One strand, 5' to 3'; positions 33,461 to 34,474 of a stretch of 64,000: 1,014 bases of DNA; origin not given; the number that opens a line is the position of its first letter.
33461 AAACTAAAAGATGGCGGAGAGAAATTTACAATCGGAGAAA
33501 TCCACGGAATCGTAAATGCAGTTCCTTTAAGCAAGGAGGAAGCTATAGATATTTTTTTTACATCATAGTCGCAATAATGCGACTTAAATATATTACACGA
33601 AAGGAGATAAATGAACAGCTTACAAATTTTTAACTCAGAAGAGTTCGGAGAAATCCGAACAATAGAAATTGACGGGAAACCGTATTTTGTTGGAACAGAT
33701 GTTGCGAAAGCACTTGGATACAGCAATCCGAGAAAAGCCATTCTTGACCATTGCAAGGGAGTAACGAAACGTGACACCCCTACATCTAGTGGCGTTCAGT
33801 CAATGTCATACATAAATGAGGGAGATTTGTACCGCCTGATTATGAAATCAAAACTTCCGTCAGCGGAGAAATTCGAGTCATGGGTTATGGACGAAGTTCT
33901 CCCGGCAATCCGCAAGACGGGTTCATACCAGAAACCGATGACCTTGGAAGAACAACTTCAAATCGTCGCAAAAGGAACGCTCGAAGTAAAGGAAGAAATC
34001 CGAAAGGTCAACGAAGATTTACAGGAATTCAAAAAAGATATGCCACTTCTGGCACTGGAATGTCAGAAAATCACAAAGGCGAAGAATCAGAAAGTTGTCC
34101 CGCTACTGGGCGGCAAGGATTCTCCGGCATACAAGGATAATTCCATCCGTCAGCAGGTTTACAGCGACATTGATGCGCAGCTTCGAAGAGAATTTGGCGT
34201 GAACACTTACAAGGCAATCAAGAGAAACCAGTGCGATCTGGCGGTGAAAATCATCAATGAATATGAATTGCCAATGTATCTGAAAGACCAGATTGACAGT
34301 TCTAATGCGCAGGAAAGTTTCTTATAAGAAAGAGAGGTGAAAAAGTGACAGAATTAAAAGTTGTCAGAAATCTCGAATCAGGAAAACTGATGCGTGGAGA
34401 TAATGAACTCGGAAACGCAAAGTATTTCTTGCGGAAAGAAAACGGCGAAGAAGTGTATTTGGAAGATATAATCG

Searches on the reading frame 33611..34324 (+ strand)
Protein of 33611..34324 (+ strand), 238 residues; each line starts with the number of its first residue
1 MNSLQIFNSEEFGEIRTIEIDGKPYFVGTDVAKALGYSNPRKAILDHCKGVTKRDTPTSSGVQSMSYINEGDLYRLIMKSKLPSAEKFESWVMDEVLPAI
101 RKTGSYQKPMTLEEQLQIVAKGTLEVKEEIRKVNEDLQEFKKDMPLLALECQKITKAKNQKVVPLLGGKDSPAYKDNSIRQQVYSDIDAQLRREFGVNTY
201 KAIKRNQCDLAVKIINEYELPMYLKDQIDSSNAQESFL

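Call 43: search_protein_families(library=pfam, proteins=[window:33611-34324:+], max_evalue=0.001)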
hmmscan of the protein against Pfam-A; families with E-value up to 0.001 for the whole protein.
window:33611-34324:+ (238 aa): 2 families
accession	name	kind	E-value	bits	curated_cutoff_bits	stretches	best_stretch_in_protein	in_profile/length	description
PF10552.14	ORF6C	-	2.3e-34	118.2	22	1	116-228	2-114/114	ORF6C domain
PF02498.22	Bro-N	-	4.7e-26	91.7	25.6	1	14-98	1-96/96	BRO family, N-terminal domain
